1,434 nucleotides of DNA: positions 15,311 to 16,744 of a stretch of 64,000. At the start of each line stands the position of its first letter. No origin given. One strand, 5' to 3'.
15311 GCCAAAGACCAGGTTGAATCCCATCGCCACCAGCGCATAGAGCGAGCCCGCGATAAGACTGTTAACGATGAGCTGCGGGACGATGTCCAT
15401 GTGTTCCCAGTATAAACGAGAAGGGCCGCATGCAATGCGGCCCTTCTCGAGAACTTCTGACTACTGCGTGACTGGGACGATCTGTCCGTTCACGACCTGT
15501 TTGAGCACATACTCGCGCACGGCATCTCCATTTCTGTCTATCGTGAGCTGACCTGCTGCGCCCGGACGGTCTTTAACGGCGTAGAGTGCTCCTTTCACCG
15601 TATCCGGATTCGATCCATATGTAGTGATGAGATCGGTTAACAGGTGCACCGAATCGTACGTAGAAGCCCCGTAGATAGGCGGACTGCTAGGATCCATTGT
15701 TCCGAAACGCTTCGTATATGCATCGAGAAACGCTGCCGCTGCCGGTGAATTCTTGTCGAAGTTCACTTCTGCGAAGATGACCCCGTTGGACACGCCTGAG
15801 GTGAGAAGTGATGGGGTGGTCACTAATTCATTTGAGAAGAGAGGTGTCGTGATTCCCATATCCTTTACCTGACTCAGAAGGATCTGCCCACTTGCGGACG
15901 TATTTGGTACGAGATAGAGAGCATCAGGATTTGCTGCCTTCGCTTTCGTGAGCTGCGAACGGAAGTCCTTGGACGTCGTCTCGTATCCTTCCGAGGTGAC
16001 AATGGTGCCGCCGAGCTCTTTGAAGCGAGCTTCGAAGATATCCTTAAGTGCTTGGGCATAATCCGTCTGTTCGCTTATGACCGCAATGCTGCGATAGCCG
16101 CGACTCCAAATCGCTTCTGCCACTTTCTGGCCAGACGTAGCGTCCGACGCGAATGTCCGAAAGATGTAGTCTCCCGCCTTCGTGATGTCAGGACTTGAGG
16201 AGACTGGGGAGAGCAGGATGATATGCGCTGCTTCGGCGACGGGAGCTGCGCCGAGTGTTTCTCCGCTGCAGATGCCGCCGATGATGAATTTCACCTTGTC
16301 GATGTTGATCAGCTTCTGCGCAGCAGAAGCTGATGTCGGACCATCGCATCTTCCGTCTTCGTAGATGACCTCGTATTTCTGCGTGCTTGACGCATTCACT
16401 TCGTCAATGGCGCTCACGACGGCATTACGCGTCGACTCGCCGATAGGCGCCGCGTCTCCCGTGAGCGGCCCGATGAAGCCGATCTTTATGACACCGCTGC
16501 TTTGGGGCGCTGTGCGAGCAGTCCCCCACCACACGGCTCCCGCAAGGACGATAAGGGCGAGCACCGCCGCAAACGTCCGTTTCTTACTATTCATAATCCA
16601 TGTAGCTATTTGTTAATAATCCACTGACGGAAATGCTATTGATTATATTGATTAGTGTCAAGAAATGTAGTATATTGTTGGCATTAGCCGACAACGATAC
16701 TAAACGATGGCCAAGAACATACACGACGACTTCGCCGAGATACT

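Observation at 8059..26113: One Liv-type ABC importer surrounded by six paralogous substrate-binding proteins and seven TrmB-like regulators, arranged as SBP-regulator cassettes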

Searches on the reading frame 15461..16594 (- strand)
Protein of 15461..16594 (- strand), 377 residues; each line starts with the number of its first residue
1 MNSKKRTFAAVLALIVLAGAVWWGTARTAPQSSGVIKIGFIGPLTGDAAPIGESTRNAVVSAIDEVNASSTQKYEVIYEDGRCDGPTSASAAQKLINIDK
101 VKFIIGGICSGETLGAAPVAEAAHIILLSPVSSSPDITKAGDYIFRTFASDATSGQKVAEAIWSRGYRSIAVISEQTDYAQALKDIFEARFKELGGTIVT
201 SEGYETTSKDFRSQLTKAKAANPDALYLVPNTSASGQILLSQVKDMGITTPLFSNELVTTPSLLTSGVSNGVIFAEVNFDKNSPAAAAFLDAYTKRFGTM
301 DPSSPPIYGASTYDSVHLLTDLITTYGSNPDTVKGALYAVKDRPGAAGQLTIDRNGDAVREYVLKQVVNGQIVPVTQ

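Call 3: search_protein_families(library=pfam, proteins=[window:15461-16594:-])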
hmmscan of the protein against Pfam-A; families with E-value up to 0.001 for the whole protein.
window:15461-16594:- (377 aa): 5 families
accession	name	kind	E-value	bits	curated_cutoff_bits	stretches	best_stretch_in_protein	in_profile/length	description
PF13458.12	Peripla_BP_6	-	1.2e-56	193.3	31.7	1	36-370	2-342/343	Periplasmic binding protein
PF01094.35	ANF_receptor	-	4.1e-25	89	25.4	1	56-366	3-349/353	Receptor family ligand binding region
PF13433.12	Peripla_BP_5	-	8.7e-16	58.4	27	1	36-355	1-323/363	Periplasmic binding protein domain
PF13407.12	Peripla_BP_4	-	2.5e-05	24.4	35.1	1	174-262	7-95/258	Periplasmic binding protein domain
PF04348.19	LppC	-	0.00021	20.5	28.8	1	35-206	218-385/563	LppC putative lipoprotein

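Call 40: search_protein_families(library=ncbifam, proteins=[window:15461-16594:-], max_evalue=0.001)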
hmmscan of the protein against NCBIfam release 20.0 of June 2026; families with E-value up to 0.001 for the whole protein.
window:15461-16594:- (377 aa): 3 families
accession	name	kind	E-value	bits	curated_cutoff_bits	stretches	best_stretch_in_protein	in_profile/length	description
NF011933.0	PRK15404.1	subfamily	3.3e-35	121.8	477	1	18-357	11-349/370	high-affinity branched-chain amino acid ABC transporter substrate-binding protein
TIGR03407.1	urea_ABC_UrtA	exception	5.1e-16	58.5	492.75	1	36-363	1-334/361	urea ABC transporter substrate-binding protein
TIGR03669.1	urea_ABC_arch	equivalog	2.5e-05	23.4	494.8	1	36-229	1-195/375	urea ABC transporter substrate-binding protein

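Call 41: search_solved_structures(query=window:15461-16594:-, max_evalue=1e-10, show_alignments=1)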
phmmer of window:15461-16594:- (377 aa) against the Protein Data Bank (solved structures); distinct sequences matched with E-value up to 1e-10: 27.
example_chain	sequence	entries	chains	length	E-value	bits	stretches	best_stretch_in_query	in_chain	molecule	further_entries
3td9_A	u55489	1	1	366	3.6e-34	121.5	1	35-372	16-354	Branched chain amino acid ABC transporter, periplasmic amino acid-binding protein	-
4gnr_A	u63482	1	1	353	2.2e-27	99.1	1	35-372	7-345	ABC transporter substrate-binding protein-branched chain amino acid transport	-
1usg_A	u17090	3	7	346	7.8e-25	90.8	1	36-331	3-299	LEUCINE-SPECIFIC BINDING PROTEIN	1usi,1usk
2lbp_A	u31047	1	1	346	2.9e-24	88.9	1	36-331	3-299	LEUCINE-BINDING PROTEIN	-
1z15_A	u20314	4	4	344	5.5e-23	84.7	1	36-357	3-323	Leu/Ile/Val-binding protein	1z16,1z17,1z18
4n0q_A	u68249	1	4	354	1e-22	83.8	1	36-358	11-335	Leu/Ile/Val-binding protein homolog 3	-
2liv_A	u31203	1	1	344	1.9e-22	82.9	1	36-357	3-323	LEUCINE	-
4nqr_A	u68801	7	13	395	7.1e-21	77.8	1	34-321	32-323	Amino acid/amide ABC transporter substrate-binding protein, HAAT family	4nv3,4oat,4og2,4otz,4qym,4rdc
4obb_A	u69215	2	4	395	8.5e-21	77.5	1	34-321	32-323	Amino acid/amide ABC transporter substrate-binding protein, HAAT family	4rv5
8tg1_A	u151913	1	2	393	1.5e-20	76.7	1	31-355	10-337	Extracellular ligand-binding receptor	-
4mlc_A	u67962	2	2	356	6.2e-20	74.7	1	59-371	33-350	Extracellular ligand-binding receptor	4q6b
8z0g_A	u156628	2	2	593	1.4e-19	73.5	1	40-357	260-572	Leu/Ile/Val-binding protein,Leu/Ile/Val-binding protein,mNeonGreen | NeIle,Leu/Ile/Val-binding protein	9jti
4ey3_A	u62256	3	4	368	1.9e-19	73.1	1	34-366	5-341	Twin-arginine translocation pathway signal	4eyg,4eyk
3hut_A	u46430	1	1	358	4.4e-19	71.9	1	36-349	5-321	putative branched-chain amino acid ABC transporter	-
3ip5_A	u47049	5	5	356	7.4e-17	64.5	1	40-364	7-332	ABC transporter, substrate binding protein (Amino acid)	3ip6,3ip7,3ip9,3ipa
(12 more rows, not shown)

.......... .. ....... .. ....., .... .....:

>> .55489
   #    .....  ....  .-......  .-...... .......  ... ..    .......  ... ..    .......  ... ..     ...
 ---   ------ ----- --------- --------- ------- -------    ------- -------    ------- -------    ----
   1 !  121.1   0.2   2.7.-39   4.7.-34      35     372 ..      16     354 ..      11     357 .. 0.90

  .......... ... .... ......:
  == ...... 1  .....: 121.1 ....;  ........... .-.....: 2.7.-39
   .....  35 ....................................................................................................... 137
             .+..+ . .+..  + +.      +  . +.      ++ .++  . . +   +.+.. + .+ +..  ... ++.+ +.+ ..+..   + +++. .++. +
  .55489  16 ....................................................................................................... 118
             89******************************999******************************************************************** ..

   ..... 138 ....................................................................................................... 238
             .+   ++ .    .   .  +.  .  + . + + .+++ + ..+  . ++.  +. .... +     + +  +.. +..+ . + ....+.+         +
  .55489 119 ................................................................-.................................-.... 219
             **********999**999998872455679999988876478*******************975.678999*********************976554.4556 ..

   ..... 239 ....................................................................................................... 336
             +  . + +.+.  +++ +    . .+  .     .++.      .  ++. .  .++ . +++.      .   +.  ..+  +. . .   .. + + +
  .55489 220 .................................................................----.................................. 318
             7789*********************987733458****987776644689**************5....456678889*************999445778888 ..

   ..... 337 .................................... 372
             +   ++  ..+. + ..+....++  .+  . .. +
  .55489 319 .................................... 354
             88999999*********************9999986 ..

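Call 56: search_solved_structures(query=window:15461-16594:-, max_evalue=1e-22, show_alignments=5)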
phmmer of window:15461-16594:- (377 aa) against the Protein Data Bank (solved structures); distinct sequences matched with E-value up to 1e-22: 6.
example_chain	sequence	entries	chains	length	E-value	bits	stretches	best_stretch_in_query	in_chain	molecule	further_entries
3td9_A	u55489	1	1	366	3.6e-34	121.5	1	35-372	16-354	Branched chain amino acid ABC transporter, periplasmic amino acid-binding protein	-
4gnr_A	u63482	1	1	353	2.2e-27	99.1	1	35-372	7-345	ABC transporter substrate-binding protein-branched chain amino acid transport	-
1usg_A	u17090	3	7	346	7.8e-25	90.8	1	36-331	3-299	LEUCINE-SPECIFIC BINDING PROTEIN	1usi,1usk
2lbp_A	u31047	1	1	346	2.9e-24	88.9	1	36-331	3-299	LEUCINE-BINDING PROTEIN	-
1z15_A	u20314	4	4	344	5.5e-23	84.7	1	36-357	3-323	Leu/Ile/Val-binding protein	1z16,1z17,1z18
4n0q_A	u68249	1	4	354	1e-22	83.8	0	36-358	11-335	Leu/Ile/Val-binding protein homolog 3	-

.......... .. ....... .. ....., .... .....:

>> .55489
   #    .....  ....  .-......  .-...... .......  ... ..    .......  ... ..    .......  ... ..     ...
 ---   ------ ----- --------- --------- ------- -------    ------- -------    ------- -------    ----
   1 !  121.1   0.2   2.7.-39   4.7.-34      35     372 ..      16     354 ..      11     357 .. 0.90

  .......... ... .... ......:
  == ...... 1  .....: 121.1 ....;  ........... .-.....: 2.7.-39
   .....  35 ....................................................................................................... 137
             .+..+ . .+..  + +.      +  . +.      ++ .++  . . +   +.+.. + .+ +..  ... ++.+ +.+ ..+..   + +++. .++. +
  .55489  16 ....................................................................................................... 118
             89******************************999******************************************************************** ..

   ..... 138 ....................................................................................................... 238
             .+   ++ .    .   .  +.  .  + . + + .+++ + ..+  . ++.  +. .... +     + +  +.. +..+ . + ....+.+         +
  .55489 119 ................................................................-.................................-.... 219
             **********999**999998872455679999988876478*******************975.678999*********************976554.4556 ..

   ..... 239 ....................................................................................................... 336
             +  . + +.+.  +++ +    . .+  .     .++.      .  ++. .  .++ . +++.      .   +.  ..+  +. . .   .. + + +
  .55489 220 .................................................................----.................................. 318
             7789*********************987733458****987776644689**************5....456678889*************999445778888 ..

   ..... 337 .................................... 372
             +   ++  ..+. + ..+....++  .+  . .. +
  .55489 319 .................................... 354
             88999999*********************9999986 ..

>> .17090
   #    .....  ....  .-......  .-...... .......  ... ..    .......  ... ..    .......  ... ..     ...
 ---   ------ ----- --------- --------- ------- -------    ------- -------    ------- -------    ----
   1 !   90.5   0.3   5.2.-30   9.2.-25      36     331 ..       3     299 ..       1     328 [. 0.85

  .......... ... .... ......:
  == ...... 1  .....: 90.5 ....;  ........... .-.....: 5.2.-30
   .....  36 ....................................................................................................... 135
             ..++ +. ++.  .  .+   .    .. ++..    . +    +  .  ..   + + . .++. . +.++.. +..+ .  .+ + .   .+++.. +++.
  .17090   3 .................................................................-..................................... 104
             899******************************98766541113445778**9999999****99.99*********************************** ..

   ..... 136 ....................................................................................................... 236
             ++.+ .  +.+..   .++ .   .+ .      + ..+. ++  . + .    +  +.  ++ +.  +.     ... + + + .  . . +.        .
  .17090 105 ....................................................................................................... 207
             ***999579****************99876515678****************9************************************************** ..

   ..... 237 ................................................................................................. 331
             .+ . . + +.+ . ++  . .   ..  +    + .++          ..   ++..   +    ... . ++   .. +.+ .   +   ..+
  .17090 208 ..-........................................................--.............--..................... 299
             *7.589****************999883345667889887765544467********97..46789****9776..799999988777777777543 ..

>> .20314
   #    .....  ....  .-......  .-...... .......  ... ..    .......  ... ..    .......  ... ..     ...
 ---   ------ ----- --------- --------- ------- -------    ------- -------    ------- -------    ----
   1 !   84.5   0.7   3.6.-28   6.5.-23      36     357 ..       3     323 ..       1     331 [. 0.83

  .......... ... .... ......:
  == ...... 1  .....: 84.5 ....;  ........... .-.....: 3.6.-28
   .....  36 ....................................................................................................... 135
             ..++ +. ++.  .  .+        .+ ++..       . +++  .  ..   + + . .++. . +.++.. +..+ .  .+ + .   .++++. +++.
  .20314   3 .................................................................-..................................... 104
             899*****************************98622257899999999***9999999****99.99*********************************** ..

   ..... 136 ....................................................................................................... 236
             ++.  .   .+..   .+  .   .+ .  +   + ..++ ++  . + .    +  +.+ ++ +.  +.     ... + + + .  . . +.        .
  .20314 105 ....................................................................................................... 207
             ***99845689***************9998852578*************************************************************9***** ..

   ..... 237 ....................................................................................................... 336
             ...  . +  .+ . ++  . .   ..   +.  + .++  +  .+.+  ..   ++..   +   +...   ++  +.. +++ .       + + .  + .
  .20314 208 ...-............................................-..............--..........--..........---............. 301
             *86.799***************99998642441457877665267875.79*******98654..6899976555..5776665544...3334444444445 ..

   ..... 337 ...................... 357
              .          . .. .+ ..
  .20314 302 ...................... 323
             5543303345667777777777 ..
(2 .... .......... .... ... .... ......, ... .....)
